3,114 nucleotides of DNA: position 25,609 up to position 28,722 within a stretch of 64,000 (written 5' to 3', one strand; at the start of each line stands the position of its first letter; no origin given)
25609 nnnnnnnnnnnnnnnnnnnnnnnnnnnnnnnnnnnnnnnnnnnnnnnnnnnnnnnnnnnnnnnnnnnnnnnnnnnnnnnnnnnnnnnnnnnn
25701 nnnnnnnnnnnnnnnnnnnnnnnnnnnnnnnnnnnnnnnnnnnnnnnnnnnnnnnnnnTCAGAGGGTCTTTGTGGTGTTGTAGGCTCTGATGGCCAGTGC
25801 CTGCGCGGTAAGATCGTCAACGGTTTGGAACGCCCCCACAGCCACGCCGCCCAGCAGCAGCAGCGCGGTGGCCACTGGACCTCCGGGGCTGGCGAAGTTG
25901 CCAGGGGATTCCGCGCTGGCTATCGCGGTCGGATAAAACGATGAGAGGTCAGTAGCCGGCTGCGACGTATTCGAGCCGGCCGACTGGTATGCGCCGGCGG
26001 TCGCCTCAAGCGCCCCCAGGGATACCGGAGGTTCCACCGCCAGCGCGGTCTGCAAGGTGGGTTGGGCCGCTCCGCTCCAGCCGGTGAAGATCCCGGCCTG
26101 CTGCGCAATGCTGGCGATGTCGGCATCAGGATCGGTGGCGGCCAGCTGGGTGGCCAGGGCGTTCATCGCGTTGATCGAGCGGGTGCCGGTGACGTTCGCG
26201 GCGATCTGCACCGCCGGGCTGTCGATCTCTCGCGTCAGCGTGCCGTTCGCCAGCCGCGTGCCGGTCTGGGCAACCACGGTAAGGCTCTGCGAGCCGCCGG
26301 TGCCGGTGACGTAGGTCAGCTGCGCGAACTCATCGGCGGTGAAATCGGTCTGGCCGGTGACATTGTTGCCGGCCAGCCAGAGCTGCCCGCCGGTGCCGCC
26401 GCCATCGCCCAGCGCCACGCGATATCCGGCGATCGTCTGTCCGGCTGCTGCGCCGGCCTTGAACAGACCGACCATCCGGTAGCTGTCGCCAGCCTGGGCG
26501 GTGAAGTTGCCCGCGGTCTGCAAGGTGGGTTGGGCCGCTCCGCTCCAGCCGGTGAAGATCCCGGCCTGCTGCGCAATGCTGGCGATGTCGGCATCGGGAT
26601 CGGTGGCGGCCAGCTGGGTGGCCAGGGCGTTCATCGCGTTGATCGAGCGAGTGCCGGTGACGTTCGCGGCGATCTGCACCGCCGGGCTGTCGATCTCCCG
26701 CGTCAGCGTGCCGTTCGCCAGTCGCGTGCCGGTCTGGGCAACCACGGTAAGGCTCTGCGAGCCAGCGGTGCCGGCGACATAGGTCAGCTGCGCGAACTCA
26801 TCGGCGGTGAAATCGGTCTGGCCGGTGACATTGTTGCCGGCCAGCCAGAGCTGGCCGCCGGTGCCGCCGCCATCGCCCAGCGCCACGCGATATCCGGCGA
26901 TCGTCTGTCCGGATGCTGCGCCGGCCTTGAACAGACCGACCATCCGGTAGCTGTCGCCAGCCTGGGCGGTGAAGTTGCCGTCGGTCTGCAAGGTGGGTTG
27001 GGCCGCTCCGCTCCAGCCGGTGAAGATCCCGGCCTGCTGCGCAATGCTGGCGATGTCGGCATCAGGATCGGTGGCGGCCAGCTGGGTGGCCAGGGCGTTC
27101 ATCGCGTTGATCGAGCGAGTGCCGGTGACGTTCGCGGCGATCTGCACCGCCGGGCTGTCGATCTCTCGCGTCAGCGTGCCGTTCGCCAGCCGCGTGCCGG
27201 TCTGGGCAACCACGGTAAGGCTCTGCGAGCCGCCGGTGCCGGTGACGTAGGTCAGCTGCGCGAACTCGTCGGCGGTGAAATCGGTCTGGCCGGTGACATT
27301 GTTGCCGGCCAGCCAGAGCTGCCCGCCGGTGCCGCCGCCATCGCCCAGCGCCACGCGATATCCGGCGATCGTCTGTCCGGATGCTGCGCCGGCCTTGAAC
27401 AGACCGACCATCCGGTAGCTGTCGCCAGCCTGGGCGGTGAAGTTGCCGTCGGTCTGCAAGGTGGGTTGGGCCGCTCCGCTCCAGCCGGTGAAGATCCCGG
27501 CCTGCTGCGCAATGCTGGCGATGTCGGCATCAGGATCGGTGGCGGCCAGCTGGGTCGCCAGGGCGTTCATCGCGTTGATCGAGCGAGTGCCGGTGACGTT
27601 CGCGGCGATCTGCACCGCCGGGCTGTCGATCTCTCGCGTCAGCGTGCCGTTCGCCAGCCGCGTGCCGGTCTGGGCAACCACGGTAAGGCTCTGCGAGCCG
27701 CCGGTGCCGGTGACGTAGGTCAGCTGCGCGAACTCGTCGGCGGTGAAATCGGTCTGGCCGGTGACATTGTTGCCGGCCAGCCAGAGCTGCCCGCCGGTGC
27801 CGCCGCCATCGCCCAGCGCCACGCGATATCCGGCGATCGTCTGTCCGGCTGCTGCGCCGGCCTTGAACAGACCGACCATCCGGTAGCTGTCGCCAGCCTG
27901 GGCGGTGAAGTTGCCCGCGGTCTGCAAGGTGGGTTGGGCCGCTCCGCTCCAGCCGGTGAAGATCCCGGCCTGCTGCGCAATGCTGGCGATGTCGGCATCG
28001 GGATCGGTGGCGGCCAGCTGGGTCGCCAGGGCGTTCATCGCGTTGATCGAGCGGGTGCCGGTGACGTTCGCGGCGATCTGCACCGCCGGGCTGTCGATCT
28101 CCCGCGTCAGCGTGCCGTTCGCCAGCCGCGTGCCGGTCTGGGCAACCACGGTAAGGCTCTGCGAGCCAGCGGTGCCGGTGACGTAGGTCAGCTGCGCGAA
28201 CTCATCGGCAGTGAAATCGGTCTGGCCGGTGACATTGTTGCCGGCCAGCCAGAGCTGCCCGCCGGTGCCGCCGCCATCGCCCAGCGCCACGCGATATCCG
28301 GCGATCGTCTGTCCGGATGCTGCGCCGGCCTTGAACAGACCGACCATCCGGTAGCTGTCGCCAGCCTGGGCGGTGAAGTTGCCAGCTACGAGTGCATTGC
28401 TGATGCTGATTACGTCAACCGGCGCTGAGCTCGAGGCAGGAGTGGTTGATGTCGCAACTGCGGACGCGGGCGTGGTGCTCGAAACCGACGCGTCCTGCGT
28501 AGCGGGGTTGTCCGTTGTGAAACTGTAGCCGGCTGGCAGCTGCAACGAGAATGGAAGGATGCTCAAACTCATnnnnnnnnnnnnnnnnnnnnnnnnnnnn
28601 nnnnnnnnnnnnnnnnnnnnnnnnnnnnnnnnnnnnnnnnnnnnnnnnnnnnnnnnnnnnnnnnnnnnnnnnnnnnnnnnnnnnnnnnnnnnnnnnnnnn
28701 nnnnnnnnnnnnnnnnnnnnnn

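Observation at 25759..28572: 937-codon ORF made of five near-identical 156-aa units, with no family I can recognise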

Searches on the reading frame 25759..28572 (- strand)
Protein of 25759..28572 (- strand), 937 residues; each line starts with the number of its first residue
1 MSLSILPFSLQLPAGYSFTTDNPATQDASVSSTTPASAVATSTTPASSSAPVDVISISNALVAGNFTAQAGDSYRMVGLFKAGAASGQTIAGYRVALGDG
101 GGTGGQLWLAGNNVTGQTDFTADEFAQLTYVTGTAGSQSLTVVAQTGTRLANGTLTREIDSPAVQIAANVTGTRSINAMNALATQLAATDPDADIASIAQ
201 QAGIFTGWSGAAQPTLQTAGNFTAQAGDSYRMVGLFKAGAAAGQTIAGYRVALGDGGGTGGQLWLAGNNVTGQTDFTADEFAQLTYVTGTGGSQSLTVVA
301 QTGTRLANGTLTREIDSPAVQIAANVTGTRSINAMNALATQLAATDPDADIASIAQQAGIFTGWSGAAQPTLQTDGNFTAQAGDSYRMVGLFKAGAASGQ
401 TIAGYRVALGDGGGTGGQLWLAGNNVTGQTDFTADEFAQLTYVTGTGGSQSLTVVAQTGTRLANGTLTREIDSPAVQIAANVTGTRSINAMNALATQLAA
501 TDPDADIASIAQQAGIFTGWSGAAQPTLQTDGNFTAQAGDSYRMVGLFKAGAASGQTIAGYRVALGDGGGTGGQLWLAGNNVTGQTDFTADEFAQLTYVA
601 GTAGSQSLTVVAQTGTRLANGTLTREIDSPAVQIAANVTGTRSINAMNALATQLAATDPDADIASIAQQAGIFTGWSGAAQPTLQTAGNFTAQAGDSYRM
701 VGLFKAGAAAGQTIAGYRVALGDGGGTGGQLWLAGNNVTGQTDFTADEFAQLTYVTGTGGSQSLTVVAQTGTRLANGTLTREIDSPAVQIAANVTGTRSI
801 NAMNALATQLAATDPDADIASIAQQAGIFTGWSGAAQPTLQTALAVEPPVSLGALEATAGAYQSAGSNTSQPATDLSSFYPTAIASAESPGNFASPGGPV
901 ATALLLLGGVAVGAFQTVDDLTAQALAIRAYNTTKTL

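Call 4: search_protein_families(library=pfam, proteins=[window:25759-28572:-], max_evalue=10)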
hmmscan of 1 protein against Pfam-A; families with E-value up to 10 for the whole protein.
window:25759-28572:- (937 aa): 13 families
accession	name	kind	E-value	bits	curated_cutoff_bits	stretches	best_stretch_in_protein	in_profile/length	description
PF23826.1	DUF7196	-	2.7e-10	40.7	27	2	238-257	10-29/68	Domain of unknown function (DUF7196)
PF09923.14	DUF2155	-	1.4e-07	31.9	27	0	194-218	52-76/89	Uncharacterized protein conserved in bacteria (DUF2155)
PF24227.1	DUF7443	-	7.8e-07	29.1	27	0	587-600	28-41/58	Domain of unknown function (DUF7443)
PF10783.14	DUF2599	-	3.9e-06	27.7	25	0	787-826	14-55/94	Protein of unknown function (DUF2599)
PF11657.13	Activator-TraM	-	2.3e-05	24.8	24.4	5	600-655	76-131/142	Transcriptional activator TraM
PF03174.19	CHB_HEX_C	-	0.0018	18.6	23.6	0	143-181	14-52/76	Chitobiase/beta-hexosaminidase C-terminal domain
PF20960.2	Bag6_BAGS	-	0.002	18.7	22.9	0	161-188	6-33/53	Bag6, BAG-similar domain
PF07862.16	Nif11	-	0.0022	18.7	23.8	0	181-203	18-40/48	Nif11 domain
PF17536.7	Mx_ML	-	0.0024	18.1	25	0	156-222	82-148/149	Matrix and Matrix long proteins N-terminal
PF05662.19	YadA_stalk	-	0.0097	16.7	28.4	0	103-126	16-39/43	Coiled stalk of trimeric autotransporter adhesin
PF02879.22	PGM_PMM_II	-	0.076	14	29.3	0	183-202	83-102/103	Phosphoglucomutase/phosphomannomutase, alpha/beta/alpha domain II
PF09005.15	FUBP_C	-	0.099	12.6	20.1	0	112-122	2-12/36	Far upstream element-binding protein, C-terminal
PF25745.1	Phage_GP58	-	0.27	11.5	27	0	89-102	2-15/35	Bacteriophage GP58 protein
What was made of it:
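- On Pfam Cadherin_4 / Big_9 / He_PIG (bacterial cadherin-like Ig modules): Whole-protein hits are to unrelated DUFs by five-fold summation (call 4).
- On RTX adhesins / RTX type I substrates: No HemolysinCabind hit in the whole protein at E<=10 (call 4).
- There are no RTX repeats (call 4). Pfam finds no head, ligand-binding or anchor domain (call 4).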

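Call 5: search_protein_families(library=ncbifam, proteins=[window:25759-28572:-], max_evalue=10)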
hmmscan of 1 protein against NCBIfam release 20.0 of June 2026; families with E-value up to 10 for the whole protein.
window:25759-28572:- (937 aa): 3 families
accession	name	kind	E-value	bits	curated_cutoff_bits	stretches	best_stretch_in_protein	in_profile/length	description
NF010470.0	PRK13895.1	subfamily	8.2e-11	41.8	139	5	602-655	79-132/144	conjugal transfer protein TraM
TIGR03557.1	F420_G6P_family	subfamily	2.6e-06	26.8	210.4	5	787-826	162-201/316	TIGR03557 family F420-dependent LLM class oxidoreductase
TIGR03798.1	leader_Nif11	subfamily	0.0014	18.8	32.3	0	180-204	17-41/68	Nif11-like leader peptide family RiPP precursor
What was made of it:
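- On RTX adhesins / RTX type I substrates: No NCBIfam type I target-domain hit (call 5).
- On S-layer proteins: No anchoring domain was found (calls 4, 5).
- No SLH, LPS-anchoring or RTX region was found (calls 4, 5).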

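Call 7: find_homologous_proteins(query=window:25759-28572:-, max_evalue=0.001)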
Query window:25759-28572:- (937 aa): 106 proteins with E <= 0.001 among 8000 candidates.
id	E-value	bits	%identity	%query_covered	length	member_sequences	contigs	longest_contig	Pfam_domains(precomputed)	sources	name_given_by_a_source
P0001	0.0e+0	1465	78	100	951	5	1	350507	PF23826.2,PF09923.15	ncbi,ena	-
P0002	0.0e+0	1445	77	100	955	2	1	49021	PF23826.2,PF09923.15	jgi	jgi:hypothetical protein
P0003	0.0e+0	1251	61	66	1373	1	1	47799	-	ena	-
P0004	0.0e+0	1242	53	84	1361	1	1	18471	-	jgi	jgi:hypothetical protein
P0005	0.0e+0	1195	49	93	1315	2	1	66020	-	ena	-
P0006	0.0e+0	1144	64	100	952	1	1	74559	PF09923.15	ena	-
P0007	0.0e+0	1065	61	100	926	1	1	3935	-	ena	-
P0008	0.0e+0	1051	65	60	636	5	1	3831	-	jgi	jgi:hypothetical protein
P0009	0.0e+0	1016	69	83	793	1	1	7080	PF09923.15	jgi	jgi:hypothetical protein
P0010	1.2e-294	998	59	100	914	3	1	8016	-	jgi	jgi:hypothetical protein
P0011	2.4e-292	990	59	100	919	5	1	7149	PF11657.13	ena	-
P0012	5.3e-291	986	53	76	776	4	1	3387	-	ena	-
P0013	1.0e-290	985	61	92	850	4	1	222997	-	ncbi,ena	-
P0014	1.1e-290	985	58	100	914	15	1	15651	-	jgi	jgi:hypothetical protein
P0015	7.8e-288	976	58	100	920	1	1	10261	-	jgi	jgi:ABC-type cobalt transport system substrate-binding protein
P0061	1.7e-200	687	48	94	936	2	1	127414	-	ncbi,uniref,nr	ncbi:hypothetical protein GXW71_17150 [Roseomonas hellenica]|uniref:DUF3739 domain-containing protei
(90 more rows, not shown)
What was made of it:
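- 25759..28572 (-): Complete gene: 937 codons plus TGA stop. There are 106 homologues (call 7).
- There are 106 homologues at E<=1e-47 (call 7).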

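Call 9: find_encoding_contigs(protein=window:25759-28572:-, flank=10000, max_places=4)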
Protein window:25759-28572:- (937 aa): no gene with exactly this product is on record in the collection.
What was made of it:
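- Tried and rejected: The window protein is not on record (call 9).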

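Call 10: find_encoding_contigs(protein=P0001, flank=10000, max_places=3)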
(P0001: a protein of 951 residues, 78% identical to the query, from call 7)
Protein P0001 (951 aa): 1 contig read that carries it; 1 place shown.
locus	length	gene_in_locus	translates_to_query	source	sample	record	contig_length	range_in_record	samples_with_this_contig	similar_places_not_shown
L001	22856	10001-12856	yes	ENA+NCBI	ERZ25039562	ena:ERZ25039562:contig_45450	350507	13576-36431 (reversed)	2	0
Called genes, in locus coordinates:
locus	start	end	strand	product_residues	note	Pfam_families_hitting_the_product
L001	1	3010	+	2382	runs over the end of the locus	PF05860:TPS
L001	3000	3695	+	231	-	-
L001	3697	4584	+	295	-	-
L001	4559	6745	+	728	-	PF12770:CHAT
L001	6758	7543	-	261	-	-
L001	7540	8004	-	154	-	-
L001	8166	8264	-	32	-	-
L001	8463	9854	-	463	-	PF01546:Peptidase_M20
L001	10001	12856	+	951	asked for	PF23826:DUF7196 (faint), PF09923:DUF2155 (faint)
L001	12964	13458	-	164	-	PF00083:Sugar_tr, PF07690:MFS_1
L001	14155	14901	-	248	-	PF00903:Glyoxalase (weak)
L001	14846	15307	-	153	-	PF03330:DPBB_1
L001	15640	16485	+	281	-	PF07589:PEP_exosort_dom (weak)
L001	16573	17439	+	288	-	PF04116:FA_hydroxylase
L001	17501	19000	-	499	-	PF07719:TPR_2 (faint), PF13424:TPR_12 (weak), PF14559:TPR_19, PF13424:TPR_12, PF12895:ANAPC3 (weak), PF14559:TPR_19, PF00685:Sulfotransfer_1, PF13469:Sulfotransfer_3, +13 more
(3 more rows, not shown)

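Call 36: predict_structure(alignment_id=A1)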
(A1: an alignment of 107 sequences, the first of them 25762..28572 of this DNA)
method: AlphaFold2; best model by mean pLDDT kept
length: 937 residues; sequences in the alignment: 107
mean_pLDDT: 87.6   pTM: 0.84
mean pLDDT of the five models: 87.6, 86.7, 85.5, 83.1, 82.6
residues with pLDDT >= 90: 669; 70-90: 174; 50-70: 35; < 50: 59
segments of 3 or more residues with pLDDT < 50: 1-4, 19-55, 922-937
pLDDT, mean of each block of 10 residues (from residue 1): 47 52 32 31 29 55 93 96 94 92 87 96 97 94 96 94 95 92 95 95 90 92 96 96 95 85 97 97 97 94 94 95 93 94 93 94 89 89 96 93 96 86 96 98 94 96 94 93 91 95 94 90 87 93 95 94 86 93 97 98 94 95 94 93 91 93 94 86 91 97 93 96 84 97 97 96 96 93 93 93 95 94 94 89 84 78 68 67 86 77 73 76 39 33
secondary structure, 60 per line:
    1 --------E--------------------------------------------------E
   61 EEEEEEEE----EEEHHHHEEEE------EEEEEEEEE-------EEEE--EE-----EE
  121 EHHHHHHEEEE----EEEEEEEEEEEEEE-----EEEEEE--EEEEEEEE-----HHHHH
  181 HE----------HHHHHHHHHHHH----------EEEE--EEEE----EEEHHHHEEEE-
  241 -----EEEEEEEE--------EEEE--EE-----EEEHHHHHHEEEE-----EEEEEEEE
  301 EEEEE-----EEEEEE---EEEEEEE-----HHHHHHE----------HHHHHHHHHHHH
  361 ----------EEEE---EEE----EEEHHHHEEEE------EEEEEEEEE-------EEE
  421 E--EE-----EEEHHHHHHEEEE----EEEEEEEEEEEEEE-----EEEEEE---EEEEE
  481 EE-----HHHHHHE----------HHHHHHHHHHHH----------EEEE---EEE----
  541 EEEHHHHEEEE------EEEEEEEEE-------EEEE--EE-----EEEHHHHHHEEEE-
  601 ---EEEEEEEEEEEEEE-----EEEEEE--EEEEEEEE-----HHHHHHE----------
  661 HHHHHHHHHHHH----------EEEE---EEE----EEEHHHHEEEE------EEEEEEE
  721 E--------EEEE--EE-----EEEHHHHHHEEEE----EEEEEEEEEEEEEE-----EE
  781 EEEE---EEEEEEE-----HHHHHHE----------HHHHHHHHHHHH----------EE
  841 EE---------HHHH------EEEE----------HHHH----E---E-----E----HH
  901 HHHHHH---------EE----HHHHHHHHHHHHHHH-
elements in order (helices of 4 or more, strands of 3 or more residues): E60-68 E73-75 H76-79 E80-83 E90-98 E106-109 E119-121 H122-127 E128-131 E136-149 E155-160 E163-170 H176-181 H193-204 E215-218 E221-224 E229-231 H232-235 E236-239 E246-253 E262-265 E275-277 H278-283 E284-287 E293-305 E311-316 E320-326 H332-337 H349-360 E371-374 E378-380 E385-387 H388-391 E392-395 E402-410 E418-421 E431-433 H434-439 E440-443 E448-461 E467-472 E476-482 H488-493 H505-516 E527-530 E534-536 E541-543 H544-547 E548-551 E558-566 E574-577 E587-589 H590-595 E596-599 E604-617 E623-628 E631-638 H644-649 H661-672 E683-686 E690-692 E697-699 H700-703 E704-707 E714-721 E730-733 E743-745 H746-751 E752-755 E760-773 E779-784 E788-794 H800-805 H817-828 E839-842 H852-855 E862-865 H876-879 H899-906 H922-936
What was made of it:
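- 28417..28524 (-): Low-complexity Ser/Thr/Pro/Ala linker, aa 17-52, predicted disordered. pLDDT is 29-32 (call 36).
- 28384..28416 (-): Lead-in segment, aa 53-63 (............; consensus PxDxVxI), running into the first beta-strand of unit 1. Strand E60-68 in the model (call 36).
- On Pfam Cadherin_4 / Big_9 / He_PIG (bacterial cadherin-like Ig modules): The AF2 model has pLDDT >90 over the strand blocks (call 36).
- Only about two residues separate the last strand of one unit from the first strand of the next (call 36). pTM is 0.84 for a 937-aa chain (call 36).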

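Call 39: fold_search(model_id=the predicted structure, library=pdb)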
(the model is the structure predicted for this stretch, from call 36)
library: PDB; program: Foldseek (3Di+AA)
matches with E <= 10: 1407; with E <= 0.001: 73
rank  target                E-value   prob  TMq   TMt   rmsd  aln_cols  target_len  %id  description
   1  7r5k_10               9.6e-12  1.00  0.10  0.07  24.3       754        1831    9  Human nuclear pore complex (constricted) (released 2022-06-22)
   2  4aq1_C                1.7e-09  1.00  0.11  0.14  28.8       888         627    8  Structure of the SbsB S-layer protein of Geobacillus stearothermophilus PV72p2 in complex with nanobody KB6 (released 2012-06-13)
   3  4aq1_A                1.7e-09  0.97  0.08  0.10  34.7       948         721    8  Structure of the SbsB S-layer protein of Geobacillus stearothermophilus PV72p2 in complex with nanobody KB6 (released 2012-06-13)
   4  9fly_A                1.2e-08  0.94  0.08  0.08  76.0       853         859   10  CryoEM structure of the base (4151-5009) in the grappling hook protein A (GhpA) in the bacterium Aureispira sp. CCB-QB (released 2024-10-16)
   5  4yfd_A                2.0e-08  0.98  0.08  0.14  37.3       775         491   11  Crystal structure PTP delta Ig1-Fn2 in complex with IL-1RAcP (released 2015-05-06)
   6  4ux8_A                4.1e-08  1.00  0.10  0.18  24.9       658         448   10  RET recognition of GDNF-GFRalpha1 ligand by a composite binding site promotes membrane-proximal self-association (released 2014-10-01)
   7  8q6t_I                8.6e-08  0.97  0.09  0.08  46.1       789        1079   12  Helical reconstruction of the relaxed thick filament from FIB milled left ventricular mouse myofibrils (released 2023-11-01)
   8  9ijj_4J               1.6e-07  0.85  0.07  0.08  43.6       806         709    6  In situ structure of the central apparatus in mouse sperm axoneme. (released 2025-06-04)
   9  2a73_A                1.9e-07  0.99  0.14  0.17  17.8       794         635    9  Human Complement Component C3 (released 2005-09-27)
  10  8beg_B                4.2e-07  0.85  0.07  0.10  35.1       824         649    8  Structure of Ig-like domains from PrgB (released 2022-11-30)
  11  3ubh                  5.7e-07  0.97  0.10  0.16  19.4       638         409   10  Crystal structure of Drosophila N-cadherin EC1-4 (released 2011-12-21)
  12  9oz1_A                7.0e-07  0.87  0.08  0.09  45.7       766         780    8  Cryo-EM structure of chicken ROS1 in apo-state. Cryo-EM refinement is focused on the "leg" region of chicken ROS1. (released 2026-02-25)
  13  4rtd                  1.0e-06  0.91  0.11  0.10  29.9       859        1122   10  Escherichia coli alpha-2-macroglobulin activated by porcine elastase (released 2015-07-15)
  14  5xwt_A                1.1e-06  0.98  0.10  0.20  29.2       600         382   10  Crystal structure of PTPdelta Ig1-Fn1 in complex with SALM5 LRR-Ig (released 2018-06-06)
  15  8oe4_D                1.4e-06  0.77  0.09  0.13  37.4       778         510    9  Cryo-EM structure of a pre-dimerized human IL-23 complete extracellular signaling complex. (released 2024-02-07)
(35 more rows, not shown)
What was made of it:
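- On S-layer proteins: The structural match to SbsB is weak (call 39).
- Closest known: SbsB S-layer protein of Geobacillus stearothermophilus. Same: It is a chain of consecutive Ig-like domains and one of the best structural matches (E 1.7e-9, call 39).
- Foldseek returns multi-Ig proteins: SbsB S-layer protein at 1.7e-9, GhpA base, N-cadherin, fibronectin (call 39). The second-best PDB match of the full model is the Ig-domain S-layer protein SbsB (E 1.7e-9, call 39).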

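Call 52: search_protein_families(library=phrogs, proteins=[window:25762-28572:-], max_evalue=0.01)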
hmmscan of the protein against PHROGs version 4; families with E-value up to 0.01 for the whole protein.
window:25762-28572:- (937 aa): 6 families
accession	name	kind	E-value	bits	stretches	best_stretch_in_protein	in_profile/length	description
phrog_32075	-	unknown function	4.4e-12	47.4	0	450-509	44-104/120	-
phrog_30594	-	unknown function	1.9e-07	31.8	0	662-810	113-259/295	-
phrog_18796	-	unknown function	2.4e-07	31.9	0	110-133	6-29/77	-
phrog_34195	-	unknown function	2.5e-07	31.1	0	195-207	15-27/29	-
phrog_8932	-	unknown function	9.2e-05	23.4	0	76-152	3-79/88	-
phrog_33491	-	unknown function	0.0038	18.4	0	829-847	11-29/71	-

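Call 55: search_dna_similar(query=window:25762-28572:-, collection=plasmids, mode=protein, max_evalue=0.001, max_rows=25)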
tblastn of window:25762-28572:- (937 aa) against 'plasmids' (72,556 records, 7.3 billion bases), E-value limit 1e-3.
No match.
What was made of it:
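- Closest known: Rap. Different: No sequence comparison with Rap proteins was possible here. tblastn of the window protein against the plasmid collection found nothing (call 55).
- Tried and rejected: Plasmid collection. tblastn found no match (call 55).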

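Call 70: fold_search(model_id=the predicted structure, library=viral)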
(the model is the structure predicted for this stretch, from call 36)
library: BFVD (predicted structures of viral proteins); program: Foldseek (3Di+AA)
matches with E <= 10: 728; with E <= 0.001: 112
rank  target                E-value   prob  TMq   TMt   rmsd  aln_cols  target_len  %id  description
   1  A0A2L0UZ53            2.1e-18  1.00  0.13  0.11  43.7       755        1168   10  Putative internalin [Agrobacterium phage Atu_ph07]
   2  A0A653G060            1.3e-13  1.00  0.07  0.12  61.3       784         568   14  (no name in the UniProt tables at hand)
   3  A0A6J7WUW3            8.5e-11  1.00  0.09  0.09  32.7       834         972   10  Fibronectin type-III domain-containing protein [uncultured Caudovirales phage]
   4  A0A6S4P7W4            1.3e-10  1.00  0.08  0.10  44.5       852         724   10  Cell wall/surface repeat protein [uncultured phage_MedDCM-OCT-S31-C1]
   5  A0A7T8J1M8            2.1e-10  1.00  0.08  0.07  25.4       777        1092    9  (no name in the UniProt tables at hand)
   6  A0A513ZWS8            2.3e-10  1.00  0.08  0.11  59.0       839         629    8  Major tail protein [Salmonella phage SE13]
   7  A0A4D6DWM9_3          4.6e-10  1.00  0.10  0.08  41.5       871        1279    9  Uncharacterized protein [Edwardsiella phage pEt-SU]
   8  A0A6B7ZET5            1.0e-09  1.00  0.11  0.13  35.7       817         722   10  Uncharacterized protein [Klebsiella phage N1M2]
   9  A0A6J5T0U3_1          2.1e-09  1.00  0.08  0.09  48.5       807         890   12  Ig [uncultured Caudovirales phage]
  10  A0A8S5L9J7            4.4e-09  0.89  0.08  0.07  31.2       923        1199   10  Cellulase [Myoviridae sp. ctPuP5]
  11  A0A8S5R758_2          4.6e-09  0.99  0.08  0.08  51.9       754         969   10  Tail protein [virus sp. ctee23]
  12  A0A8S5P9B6            6.0e-09  0.99  0.09  0.09  45.5       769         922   10  Fibronectin [Myoviridae sp. ctTYJ16]
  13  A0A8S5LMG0            6.7e-09  1.00  0.07  0.14  40.2       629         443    8  Uncharacterized protein [Siphoviridae sp. ctDuC3]
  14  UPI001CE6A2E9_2       7.4e-09  1.00  0.09  0.07  31.8       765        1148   10  (no name look-up for this kind of identifier)
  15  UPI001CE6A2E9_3       8.7e-09  0.93  0.08  0.07  40.4       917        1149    9  (no name look-up for this kind of identifier)
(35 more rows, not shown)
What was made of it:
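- BFVD matches to phage Ig/FN3 array proteins reach E 2e-18 (call 70). BFVD TM-scores are <=0.13 and reflect generic Ig arrays (call 70).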
